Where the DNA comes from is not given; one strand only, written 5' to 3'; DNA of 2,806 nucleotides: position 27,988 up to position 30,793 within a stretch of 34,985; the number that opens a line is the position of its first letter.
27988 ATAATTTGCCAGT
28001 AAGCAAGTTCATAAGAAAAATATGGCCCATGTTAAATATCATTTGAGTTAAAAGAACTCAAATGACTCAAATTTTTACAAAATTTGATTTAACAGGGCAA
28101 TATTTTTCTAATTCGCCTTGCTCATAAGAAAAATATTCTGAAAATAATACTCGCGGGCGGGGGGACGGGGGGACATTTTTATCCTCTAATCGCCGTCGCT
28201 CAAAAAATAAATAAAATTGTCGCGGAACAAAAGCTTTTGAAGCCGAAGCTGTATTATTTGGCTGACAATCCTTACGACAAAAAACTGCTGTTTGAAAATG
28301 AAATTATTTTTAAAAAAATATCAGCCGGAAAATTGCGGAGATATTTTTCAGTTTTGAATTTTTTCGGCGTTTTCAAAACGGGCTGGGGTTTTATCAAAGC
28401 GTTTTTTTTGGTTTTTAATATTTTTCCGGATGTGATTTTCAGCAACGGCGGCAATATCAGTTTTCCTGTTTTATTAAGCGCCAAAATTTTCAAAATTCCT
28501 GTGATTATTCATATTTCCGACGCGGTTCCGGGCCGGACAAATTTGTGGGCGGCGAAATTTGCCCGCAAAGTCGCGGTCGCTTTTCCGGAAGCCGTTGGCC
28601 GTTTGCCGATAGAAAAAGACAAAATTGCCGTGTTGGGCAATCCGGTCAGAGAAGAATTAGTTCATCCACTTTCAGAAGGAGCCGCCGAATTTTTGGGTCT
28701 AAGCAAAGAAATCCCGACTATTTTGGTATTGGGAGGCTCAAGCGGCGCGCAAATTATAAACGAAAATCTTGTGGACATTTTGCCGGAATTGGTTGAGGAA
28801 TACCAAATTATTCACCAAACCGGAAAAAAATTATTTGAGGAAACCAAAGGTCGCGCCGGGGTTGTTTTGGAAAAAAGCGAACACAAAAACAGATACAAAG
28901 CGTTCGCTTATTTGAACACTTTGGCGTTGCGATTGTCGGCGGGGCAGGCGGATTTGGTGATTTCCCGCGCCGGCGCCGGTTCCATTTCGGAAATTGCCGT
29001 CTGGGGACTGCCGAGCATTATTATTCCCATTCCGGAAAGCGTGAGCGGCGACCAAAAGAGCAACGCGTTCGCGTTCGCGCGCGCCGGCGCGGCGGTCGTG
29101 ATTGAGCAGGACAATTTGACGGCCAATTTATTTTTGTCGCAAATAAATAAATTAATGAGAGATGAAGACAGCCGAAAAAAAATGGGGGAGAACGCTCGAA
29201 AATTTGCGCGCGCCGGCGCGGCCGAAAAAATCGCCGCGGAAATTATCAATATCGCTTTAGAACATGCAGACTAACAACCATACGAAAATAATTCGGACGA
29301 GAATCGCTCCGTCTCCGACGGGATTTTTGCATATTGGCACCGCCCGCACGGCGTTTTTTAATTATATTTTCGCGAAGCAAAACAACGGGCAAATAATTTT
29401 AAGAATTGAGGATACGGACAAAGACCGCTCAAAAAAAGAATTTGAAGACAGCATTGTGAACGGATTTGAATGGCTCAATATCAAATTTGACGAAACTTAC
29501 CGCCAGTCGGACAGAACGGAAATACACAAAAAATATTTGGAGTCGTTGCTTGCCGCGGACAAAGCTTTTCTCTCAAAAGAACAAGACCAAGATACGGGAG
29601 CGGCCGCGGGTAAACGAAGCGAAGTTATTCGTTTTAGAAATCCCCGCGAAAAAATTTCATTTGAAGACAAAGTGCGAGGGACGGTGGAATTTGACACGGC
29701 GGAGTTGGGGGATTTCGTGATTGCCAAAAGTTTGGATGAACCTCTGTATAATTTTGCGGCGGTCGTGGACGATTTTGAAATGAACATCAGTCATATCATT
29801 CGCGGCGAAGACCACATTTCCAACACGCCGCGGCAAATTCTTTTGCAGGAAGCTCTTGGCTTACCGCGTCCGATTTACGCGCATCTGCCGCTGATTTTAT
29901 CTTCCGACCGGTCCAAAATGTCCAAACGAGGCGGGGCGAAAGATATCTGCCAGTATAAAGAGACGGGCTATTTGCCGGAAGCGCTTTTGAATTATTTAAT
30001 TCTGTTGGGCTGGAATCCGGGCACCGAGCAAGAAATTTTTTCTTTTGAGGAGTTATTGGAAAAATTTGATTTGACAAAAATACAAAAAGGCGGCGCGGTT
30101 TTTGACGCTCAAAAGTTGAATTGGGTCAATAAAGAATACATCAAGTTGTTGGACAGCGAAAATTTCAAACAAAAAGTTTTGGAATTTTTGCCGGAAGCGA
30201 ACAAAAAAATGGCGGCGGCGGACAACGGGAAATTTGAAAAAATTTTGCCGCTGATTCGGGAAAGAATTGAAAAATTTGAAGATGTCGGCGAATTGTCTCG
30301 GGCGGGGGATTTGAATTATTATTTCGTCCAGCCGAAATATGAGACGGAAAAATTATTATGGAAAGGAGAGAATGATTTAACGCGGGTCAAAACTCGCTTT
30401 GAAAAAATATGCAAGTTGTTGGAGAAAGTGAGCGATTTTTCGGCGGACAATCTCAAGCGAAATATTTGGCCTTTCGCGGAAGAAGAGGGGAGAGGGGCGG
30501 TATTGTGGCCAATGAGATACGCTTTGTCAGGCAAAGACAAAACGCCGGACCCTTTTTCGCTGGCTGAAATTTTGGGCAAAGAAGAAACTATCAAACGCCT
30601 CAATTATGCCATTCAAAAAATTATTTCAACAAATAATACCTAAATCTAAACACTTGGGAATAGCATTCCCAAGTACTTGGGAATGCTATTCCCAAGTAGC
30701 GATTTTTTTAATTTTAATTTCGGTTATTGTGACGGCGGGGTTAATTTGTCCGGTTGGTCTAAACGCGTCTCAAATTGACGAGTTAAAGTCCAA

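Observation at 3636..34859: Two diverged, fully syntenic copies of an 8-kb ftsW-murG-gltX-M23-...-rpmA-rplI block in one window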

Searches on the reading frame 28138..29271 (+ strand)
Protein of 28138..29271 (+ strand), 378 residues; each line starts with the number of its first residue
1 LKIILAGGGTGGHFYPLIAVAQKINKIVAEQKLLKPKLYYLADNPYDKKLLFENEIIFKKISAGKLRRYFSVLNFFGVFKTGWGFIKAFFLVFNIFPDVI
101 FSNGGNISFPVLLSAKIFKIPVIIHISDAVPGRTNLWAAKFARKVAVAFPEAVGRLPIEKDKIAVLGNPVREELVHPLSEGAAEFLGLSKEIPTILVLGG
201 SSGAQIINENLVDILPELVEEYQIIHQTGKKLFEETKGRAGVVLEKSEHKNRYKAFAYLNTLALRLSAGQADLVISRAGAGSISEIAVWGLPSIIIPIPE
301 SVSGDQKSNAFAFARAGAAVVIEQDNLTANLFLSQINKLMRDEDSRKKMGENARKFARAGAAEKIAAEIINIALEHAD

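Call 45: search_protein_families(library=pfam, proteins=[window:28138-29271:+], max_evalue=0.01)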
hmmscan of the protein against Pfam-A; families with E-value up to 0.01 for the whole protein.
window:28138-29271:+ (378 aa): 5 families
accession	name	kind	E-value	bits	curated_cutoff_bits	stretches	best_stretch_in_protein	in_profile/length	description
PF04101.22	Glyco_tran_28_C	-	9.2e-36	123.8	22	1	194-362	1-163/166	Glycosyltransferase family 28 C-terminal domain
PF03033.26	Glyco_transf_28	-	4.3e-26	92.1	26.2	1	3-146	1-138/139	Glycosyltransferase family 28 N-terminal domain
PF06722.18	EryCIII-like_C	-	0.00025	21.5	31.7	1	271-371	48-140/145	Erythromycin biosynthesis protein CIII-like, C-terminal domain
PF08660.17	Alg14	-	0.00028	21.4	27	1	9-124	6-121/171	Oligosaccharide biosynthesis protein Alg14 like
PF00201.24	UDPGT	-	0.0016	17.7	19.5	1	275-345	345-411/499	UDP-glucoronosyl and UDP-glucosyl transferase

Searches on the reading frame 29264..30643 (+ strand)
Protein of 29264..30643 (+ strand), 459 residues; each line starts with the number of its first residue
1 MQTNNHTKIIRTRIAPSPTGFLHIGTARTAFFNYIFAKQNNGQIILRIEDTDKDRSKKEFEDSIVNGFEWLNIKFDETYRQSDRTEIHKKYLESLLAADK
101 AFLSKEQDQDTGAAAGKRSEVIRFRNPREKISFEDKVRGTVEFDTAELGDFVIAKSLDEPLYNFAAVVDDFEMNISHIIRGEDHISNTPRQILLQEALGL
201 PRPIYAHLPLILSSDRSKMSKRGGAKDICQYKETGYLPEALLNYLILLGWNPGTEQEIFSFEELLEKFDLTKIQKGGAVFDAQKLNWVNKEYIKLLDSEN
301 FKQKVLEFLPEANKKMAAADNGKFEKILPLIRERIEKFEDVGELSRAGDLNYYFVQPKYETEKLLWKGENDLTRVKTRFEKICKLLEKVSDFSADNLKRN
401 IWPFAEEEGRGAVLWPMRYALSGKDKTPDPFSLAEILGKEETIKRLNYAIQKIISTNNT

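Call 12: find_encoding_contigs(protein=window:29264-30643:+, flank=10000, max_places=10)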
Protein window:29264-30643:+ (459 aa): no gene with exactly this product is on record in the collection.

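Call 27: find_homologous_proteins(query=window:29264-30640:+, max_evalue=1e-100)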
Query window:29264-30640:+ (459 aa): 5942 proteins with E <= 1e-100 among 8000 candidates; the best 120 are listed.
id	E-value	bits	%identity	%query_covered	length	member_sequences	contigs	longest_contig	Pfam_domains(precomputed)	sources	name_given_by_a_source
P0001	0.0e+0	1033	100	100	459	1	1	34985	PF19269.5,PF00749.28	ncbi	ncbi:MAG: glutamate--tRNA ligase [Patescibacteria group bacterium]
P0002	2.1e-210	717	70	98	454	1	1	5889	PF19269.5,PF00749.28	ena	-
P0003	2.0e-209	714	70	98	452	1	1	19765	PF19269.5,PF00749.28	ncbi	-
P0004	4.9e-209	713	70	98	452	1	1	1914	PF19269.5,PF00749.28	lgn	-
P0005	5.8e-204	696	68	98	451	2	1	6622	PF19269.5,PF00749.28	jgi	-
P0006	2.7e-203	694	68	98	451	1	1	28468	PF19269.5,PF00749.28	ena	-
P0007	8.7e-195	666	64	100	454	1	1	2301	PF19269.5,PF00749.28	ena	-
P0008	2.5e-194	664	56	79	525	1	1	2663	PF19269.5,PF00749.28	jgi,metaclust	metaclust:\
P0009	3.7e-193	661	65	98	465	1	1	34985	PF19269.5,PF00749.28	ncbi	ncbi:MAG: glutamate--tRNA ligase [Patescibacteria group bacterium]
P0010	3.3e-190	651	64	97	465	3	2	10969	PF19269.5,PF00749.28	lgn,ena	-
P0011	1.6e-188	645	62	100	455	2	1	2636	PF19269.5,PF00749.28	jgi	-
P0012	4.6e-184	631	61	99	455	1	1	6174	PF19269.5,PF00749.28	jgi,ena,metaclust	metaclust:\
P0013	6.2e-184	630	61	97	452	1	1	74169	PF19269.5,PF00749.28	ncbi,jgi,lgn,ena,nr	ncbi:glutamate--tRNA ligase [Patescibacteria group bacterium]|nr:glutamate--tRNA ligase [Patescibact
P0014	9.3e-184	630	63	98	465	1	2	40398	PF19269.5,PF00749.28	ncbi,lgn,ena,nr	ncbi:MAG: glutamate--tRNA ligase [Candidatus Pacebacteria bacterium]|nr:glutamate--tRNA ligase [Cand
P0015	1.4e-183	629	62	97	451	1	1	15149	PF19269.5,PF00749.28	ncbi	-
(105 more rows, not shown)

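Call 28: find_encoding_contigs(protein=P0003, flank=10000, max_places=4)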
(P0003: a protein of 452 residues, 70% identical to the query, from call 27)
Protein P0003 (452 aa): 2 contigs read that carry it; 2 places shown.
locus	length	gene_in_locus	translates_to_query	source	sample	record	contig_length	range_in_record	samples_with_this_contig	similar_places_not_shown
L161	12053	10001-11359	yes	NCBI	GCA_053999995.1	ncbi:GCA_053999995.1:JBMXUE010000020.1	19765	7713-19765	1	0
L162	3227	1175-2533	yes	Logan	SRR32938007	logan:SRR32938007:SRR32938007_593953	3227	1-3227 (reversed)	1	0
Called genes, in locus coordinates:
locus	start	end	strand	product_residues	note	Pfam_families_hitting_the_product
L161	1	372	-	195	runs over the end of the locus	PF13328:HD_4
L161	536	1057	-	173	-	PF06508:QueC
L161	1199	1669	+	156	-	PF04607:RelA_SpoT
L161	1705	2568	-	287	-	PF02481:DNA_processg_A, PF17782:WHD_DprA (faint)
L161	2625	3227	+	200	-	PF01209:Ubie_methyltran (faint), PF13489:Methyltransf_23, PF13847:Methyltransf_31, PF08241:Methyltransf_11, PF08242:Methyltransf_12, PF13649:Methyltransf_25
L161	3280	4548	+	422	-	PF02403:Seryl_tRNA_N, PF00587:tRNA-synt_2b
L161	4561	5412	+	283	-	-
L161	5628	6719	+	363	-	PF01207:Dus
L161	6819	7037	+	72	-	-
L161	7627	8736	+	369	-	PF01098:FTSW_RODA_SPOVE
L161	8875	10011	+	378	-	PF03033:Glyco_transf_28, PF04101:Glyco_tran_28_C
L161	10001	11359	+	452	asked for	PF00749:tRNA-synt_1c, PF19269:Anticodon_2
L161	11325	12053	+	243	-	?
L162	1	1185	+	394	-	?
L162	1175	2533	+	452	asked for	PF00749:tRNA-synt_1c, PF19269:Anticodon_2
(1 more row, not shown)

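Call 29: find_encoding_contigs(protein=P0006, flank=10000, max_places=4)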
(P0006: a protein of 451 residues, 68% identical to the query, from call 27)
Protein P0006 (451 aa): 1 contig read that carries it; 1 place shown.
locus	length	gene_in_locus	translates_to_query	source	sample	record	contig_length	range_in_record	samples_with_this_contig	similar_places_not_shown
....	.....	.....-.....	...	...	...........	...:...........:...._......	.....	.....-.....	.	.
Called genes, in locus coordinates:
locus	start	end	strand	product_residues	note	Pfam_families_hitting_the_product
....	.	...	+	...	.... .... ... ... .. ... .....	-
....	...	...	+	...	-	-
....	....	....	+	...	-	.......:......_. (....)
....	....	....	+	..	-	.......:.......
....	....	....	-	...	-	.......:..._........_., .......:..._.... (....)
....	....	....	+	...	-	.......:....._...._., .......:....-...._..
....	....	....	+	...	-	-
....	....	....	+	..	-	-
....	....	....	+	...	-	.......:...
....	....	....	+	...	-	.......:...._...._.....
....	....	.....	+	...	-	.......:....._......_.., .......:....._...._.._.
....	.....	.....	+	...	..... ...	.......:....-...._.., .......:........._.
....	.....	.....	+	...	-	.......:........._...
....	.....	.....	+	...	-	-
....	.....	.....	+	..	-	-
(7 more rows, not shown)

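Call 32: list_cluster_members(proteins=[P0001, P0009, P0003, P0006])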
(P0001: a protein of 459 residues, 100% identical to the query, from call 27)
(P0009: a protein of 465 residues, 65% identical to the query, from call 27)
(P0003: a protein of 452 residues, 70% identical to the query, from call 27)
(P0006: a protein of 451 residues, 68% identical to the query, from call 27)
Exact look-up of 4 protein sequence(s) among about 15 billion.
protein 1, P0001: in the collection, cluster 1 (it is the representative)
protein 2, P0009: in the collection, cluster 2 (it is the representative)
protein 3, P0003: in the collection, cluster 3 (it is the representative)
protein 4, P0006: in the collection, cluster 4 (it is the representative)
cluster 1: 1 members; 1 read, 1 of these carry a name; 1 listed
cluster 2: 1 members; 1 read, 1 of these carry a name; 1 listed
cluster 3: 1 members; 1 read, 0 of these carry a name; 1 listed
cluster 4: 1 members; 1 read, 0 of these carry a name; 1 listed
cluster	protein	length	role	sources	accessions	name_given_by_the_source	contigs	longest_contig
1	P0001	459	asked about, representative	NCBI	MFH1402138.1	MAG: glutamate--tRNA ligase [Patescibacteria group bacterium]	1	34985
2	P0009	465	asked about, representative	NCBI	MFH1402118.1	MAG: glutamate--tRNA ligase [Patescibacteria group bacterium]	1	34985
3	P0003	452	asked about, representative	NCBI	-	-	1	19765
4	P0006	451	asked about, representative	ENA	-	-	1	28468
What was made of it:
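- It is a 34,985-bp NCBI contig, and both GltX proteins are annotated on it (calls 27, 32).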
